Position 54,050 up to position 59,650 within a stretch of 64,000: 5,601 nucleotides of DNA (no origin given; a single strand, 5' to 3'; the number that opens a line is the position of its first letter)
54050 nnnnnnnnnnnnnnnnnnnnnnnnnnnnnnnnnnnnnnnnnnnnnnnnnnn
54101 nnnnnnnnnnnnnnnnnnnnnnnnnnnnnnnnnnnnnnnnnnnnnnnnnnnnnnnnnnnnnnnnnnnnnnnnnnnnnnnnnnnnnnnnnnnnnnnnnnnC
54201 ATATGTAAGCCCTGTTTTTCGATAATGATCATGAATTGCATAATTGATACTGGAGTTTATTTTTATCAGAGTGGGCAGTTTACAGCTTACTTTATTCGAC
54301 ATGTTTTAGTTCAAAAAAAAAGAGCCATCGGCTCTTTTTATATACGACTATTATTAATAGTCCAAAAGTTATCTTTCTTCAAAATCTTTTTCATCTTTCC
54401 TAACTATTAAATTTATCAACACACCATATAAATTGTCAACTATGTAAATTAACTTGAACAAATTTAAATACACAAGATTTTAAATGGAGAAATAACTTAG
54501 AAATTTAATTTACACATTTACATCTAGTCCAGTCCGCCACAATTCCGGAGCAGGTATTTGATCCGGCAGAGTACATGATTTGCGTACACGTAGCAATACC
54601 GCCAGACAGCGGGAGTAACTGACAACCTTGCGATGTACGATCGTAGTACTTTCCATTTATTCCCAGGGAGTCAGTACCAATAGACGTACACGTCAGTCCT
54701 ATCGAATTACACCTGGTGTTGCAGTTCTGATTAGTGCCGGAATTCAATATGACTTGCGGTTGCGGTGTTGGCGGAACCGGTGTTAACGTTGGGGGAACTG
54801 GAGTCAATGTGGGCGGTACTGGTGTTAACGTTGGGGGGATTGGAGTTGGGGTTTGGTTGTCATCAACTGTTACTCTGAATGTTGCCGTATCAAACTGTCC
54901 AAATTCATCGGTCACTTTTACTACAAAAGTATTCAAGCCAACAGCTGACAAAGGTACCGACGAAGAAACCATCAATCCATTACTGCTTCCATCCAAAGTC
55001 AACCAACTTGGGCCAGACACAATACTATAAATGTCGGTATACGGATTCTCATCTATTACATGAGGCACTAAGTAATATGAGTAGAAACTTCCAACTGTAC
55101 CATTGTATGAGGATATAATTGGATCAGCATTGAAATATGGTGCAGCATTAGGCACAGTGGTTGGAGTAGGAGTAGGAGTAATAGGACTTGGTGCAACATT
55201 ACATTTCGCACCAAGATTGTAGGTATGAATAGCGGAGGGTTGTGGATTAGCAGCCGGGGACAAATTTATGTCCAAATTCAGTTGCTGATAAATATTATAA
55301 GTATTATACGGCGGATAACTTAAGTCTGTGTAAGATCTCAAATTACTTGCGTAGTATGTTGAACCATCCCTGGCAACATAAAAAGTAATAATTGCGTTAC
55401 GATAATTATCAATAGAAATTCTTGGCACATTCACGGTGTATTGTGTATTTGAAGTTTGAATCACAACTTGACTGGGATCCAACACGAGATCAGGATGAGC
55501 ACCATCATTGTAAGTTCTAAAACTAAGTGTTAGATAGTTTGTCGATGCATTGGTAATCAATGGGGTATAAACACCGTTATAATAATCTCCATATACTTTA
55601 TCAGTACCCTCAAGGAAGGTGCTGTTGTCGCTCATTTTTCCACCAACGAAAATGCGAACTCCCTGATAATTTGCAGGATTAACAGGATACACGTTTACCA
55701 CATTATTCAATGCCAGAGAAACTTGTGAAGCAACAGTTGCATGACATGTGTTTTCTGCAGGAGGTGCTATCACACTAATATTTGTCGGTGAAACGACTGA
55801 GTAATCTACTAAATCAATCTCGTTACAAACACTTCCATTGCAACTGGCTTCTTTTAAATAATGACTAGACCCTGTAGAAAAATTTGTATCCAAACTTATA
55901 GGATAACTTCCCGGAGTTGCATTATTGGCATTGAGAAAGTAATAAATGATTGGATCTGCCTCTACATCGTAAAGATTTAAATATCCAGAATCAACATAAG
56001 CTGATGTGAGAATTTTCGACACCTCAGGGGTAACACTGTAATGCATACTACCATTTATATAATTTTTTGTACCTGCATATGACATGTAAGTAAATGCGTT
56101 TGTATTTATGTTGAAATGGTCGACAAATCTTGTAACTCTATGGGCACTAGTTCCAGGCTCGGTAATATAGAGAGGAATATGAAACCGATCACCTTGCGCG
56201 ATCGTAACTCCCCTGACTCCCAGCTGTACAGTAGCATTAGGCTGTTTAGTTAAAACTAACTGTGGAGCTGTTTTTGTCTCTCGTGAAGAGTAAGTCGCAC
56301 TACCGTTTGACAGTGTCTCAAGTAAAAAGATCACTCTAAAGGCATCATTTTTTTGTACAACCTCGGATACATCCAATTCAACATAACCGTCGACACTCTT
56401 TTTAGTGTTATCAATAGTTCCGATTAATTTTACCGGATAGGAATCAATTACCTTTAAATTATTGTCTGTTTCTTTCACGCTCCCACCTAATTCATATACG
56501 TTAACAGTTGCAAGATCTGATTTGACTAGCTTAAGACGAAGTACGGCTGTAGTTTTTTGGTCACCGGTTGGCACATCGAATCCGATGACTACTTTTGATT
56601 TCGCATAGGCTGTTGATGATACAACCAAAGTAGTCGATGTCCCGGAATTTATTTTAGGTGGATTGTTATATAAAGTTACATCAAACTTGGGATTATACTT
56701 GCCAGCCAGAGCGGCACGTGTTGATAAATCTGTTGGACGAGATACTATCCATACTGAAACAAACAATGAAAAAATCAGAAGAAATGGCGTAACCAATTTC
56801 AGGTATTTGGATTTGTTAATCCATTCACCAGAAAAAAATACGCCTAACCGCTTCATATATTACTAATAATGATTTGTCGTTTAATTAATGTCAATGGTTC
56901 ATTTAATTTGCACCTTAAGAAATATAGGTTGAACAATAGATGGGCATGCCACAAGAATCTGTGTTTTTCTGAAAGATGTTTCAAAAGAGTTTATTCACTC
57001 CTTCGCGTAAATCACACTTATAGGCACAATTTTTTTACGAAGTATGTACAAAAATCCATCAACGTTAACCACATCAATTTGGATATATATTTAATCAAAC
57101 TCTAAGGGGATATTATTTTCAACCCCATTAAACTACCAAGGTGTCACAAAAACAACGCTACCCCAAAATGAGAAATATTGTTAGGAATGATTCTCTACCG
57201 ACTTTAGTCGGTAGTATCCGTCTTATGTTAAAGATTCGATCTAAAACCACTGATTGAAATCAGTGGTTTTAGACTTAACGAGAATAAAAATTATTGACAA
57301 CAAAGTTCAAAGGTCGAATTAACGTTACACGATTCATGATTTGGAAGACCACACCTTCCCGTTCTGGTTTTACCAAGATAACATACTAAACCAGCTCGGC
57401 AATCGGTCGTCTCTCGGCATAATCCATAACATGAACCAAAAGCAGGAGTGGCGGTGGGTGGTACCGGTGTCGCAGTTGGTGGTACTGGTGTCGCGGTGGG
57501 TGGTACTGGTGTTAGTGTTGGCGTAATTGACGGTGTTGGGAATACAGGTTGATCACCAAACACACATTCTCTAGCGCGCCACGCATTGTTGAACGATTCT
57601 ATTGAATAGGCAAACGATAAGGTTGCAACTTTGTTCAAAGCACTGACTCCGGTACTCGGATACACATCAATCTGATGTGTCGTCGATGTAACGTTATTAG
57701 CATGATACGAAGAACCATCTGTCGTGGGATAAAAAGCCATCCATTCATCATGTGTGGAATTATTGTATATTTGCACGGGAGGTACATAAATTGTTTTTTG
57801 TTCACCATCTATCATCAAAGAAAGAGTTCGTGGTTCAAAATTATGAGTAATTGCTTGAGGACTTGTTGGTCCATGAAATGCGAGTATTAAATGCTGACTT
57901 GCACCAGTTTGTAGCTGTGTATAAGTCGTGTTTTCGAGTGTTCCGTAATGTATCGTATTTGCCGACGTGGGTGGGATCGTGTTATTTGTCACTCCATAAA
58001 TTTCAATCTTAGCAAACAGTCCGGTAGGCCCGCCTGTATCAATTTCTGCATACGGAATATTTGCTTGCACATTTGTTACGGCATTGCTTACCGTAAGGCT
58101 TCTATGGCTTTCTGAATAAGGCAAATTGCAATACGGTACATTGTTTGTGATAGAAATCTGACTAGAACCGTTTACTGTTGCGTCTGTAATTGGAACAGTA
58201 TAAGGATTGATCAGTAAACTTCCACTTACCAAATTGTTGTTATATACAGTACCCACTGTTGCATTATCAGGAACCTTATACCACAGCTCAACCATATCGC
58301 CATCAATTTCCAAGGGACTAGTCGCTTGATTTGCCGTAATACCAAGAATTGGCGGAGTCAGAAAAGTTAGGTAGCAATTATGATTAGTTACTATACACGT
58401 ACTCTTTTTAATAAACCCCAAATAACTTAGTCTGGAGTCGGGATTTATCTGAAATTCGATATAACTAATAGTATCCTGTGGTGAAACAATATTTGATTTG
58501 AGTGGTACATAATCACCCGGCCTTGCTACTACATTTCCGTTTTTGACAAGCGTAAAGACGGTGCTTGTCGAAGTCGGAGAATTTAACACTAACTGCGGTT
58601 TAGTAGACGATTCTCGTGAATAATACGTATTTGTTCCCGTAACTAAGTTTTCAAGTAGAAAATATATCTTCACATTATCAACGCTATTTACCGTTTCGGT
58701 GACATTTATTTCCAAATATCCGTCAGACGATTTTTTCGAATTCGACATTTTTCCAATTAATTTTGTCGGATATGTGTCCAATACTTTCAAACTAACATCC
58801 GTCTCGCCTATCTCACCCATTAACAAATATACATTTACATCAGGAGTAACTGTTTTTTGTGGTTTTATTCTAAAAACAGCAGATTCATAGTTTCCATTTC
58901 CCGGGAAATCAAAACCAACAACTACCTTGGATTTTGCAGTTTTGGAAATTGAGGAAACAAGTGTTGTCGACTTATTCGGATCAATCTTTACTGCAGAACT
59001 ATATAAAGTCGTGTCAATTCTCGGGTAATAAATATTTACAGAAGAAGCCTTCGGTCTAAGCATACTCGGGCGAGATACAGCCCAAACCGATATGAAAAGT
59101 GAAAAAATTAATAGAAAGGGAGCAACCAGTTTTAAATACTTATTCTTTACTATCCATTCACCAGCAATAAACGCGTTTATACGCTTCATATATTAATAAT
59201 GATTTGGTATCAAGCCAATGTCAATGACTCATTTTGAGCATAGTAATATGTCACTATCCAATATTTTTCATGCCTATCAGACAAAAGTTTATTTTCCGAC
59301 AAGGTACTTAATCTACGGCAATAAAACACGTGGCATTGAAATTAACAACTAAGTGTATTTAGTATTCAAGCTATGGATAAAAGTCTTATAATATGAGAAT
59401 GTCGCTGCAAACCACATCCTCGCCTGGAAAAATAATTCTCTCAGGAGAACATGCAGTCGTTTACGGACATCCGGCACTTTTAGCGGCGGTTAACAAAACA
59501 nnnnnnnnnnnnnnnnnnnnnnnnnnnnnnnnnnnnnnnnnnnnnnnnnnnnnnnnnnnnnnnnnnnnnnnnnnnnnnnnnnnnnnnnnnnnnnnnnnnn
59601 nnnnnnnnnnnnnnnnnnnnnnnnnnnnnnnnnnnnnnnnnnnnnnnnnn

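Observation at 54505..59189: Paralogous giant surface proteins with 24-nt tandem PT repeats, near-identical N-terminal anchors and swapped Cys-rich C-terminal domains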

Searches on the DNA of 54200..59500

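Call 71: search_rna_families(source=window, start=54200, end=59500, threshold=evalue, max_evalue=1)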
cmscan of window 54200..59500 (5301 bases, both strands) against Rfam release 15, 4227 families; matches with E-value up to 1: 2.
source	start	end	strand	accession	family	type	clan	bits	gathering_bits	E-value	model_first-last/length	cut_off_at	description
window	57234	57314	+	RF02351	psRNA14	Gene; sRNA;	-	34.2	60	0.0046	1-84/84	no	Proteobacteria sRNA psRNA14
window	57216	57279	-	RF02351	psRNA14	Gene; sRNA;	-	27.7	60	0.15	1-84/84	no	Proteobacteria sRNA psRNA14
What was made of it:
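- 57240..57273 (.): Perfect 16-nt inverted repeat just downstream of B's stop codon, terminator-like. Only a sub-threshold Rfam hit (call 71).
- Tried and rejected: Rfam on the locus (call 71).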

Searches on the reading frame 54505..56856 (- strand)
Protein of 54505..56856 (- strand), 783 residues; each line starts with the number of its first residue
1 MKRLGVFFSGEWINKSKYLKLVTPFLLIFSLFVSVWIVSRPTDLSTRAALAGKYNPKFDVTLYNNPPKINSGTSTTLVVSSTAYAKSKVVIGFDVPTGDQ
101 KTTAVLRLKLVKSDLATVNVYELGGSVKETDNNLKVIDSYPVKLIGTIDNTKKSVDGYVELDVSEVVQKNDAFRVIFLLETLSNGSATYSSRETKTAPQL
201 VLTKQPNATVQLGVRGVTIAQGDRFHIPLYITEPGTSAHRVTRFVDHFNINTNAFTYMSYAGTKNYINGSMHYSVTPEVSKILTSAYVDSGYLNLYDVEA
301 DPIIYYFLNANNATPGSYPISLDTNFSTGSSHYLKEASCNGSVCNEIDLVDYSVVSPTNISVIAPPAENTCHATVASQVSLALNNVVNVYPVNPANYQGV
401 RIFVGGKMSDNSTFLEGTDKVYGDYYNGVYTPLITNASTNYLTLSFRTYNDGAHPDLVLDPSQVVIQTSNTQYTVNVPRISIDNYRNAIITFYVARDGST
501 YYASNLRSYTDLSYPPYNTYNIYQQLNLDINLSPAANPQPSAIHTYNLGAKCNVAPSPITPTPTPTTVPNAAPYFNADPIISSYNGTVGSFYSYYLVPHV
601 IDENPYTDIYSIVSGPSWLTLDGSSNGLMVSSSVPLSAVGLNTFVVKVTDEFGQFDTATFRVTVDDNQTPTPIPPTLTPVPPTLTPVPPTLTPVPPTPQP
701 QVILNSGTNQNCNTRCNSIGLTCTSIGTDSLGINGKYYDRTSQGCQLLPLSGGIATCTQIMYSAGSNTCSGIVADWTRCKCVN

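Call 7: search_protein_families(library=pfam, proteins=[window:54505-56856:-], max_evalue=1)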
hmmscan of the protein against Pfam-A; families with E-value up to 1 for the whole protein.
window:54505-56856:- (783 aa): 2 families
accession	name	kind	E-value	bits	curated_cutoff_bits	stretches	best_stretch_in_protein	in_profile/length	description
PF24517.2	CBM96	-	6.6e-10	39.5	26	1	54-203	5-163/164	Carbohydrate-binding module family 96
PF19077.6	Big_13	-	0.25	12.3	27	0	638-665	73-101/102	Bacterial Ig-like domain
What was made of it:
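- On Cohesin (PF00963): The hit is not reported in the full-length scan (call 7).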

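Call 10: find_homologous_proteins(query=window:54505-56856:-)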
Query window:54505-56856:- (783 aa): 1 proteins with E <= 0.001 among 8000 candidates.
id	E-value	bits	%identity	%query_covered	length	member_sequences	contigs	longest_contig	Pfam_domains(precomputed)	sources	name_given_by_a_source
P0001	0.0e+0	1761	100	100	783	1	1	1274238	-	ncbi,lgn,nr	ncbi:hypothetical protein IPM62_05210 [Candidatus Woesebacteria bacterium]|nr:MAG: hypothetical prot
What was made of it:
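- Tried and rejected: Whole-protein search with A (call 10).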

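Call 11: search_protein_families(library=ncbifam, proteins=[window:54505-56856:-], max_evalue=1)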
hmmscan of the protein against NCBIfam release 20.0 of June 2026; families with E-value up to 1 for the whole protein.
window:54505-56856:- (783 aa): 0 families

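Call 20: search_solved_structures(query=window:54505-56856:-, max_evalue=1)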
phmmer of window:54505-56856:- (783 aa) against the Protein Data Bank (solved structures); distinct sequences matched with E-value up to 1: 0.

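Call 22: find_encoding_contigs(protein=window:54505-56856:-, flank=10000, max_places=6)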
Protein window:54505-56856:- (783 aa): no gene with exactly this product is on record in the collection.
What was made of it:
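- Tried and rejected: find_encoding_contigs for A (call 22).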

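Call 25: list_cluster_members(proteins=[P0001, P0002])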
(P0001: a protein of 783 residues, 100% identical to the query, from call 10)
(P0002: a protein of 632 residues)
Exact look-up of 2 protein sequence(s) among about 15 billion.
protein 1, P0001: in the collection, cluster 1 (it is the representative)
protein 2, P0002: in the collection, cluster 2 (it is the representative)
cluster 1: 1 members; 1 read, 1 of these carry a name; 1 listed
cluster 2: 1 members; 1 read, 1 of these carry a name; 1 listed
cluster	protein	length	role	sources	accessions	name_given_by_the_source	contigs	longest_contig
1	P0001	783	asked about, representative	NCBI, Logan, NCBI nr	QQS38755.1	hypothetical protein IPM62_05210 [Candidatus Woesebacteria bacterium] | MAG: hypothetical protein IPM62_05210 [Candidatus Woesebacteria bacterium]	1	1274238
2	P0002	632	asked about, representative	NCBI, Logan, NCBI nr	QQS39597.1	hypothetical protein IPM62_05215 [Candidatus Woesebacteria bacterium] | MAG: hypothetical protein IPM62_05215 [Candidatus Woesebacteria bacterium]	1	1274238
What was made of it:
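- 54505..56856 (-): Gene A, 783 aa (IPM62_05210, QQS38755.1), modular surface protein. Exact match to the NCBI protein in calls 10 and 25.
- Checked: They are identical to NCBI QQS38755.1 and QQS39597.1 (calls 10, 25).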

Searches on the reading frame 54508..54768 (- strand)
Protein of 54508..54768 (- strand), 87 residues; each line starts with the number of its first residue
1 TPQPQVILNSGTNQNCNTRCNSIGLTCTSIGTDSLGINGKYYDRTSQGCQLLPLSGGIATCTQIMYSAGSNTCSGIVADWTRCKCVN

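Call 27: search_protein_families(library=pfam, proteins=[window:54508-54768:-], max_evalue=10)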
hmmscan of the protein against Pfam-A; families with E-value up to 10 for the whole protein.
seq(87 aa): 1 family
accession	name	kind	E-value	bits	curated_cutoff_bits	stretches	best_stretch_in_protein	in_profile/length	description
PF08063.17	Zn_ribbon_PADR1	-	0.057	13.6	25.1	1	61-85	8-34/42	PADR1 domain, zinc ribbon fold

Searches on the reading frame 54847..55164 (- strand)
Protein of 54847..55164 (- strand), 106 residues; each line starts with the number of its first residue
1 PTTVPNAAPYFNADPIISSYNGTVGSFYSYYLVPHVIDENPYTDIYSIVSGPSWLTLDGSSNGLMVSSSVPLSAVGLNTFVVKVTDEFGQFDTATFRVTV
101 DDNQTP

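Call 27: search_protein_families(library=pfam, proteins=[window:54847-55164:-], max_evalue=10)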
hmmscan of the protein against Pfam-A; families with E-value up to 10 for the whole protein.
seq(106 aa): 4 families
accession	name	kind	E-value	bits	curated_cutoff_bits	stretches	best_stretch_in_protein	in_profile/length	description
PF05345.18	He_PIG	-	3.6e-06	27.8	24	1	16-100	7-95/96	Putative Ig domain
PF17963.7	Big_9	-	0.0023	19.2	23.6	1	6-99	1-89/89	Bacterial Ig domain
PF22352.2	K319L-like_PKD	-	0.026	15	27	1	50-100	37-84/84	K319L-like, PKD domain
PF12733.13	Cadherin-like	-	0.063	14.2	24.2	1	59-100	46-86/89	Cadherin-like beta sandwich domain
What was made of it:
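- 54865..55119 (-): A aa 580-664: He_PIG Ig-like domain, absent from B. Pfam PF05345 scores 27.8 bits against a cut-off of 24 on the excised segment (call 27).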
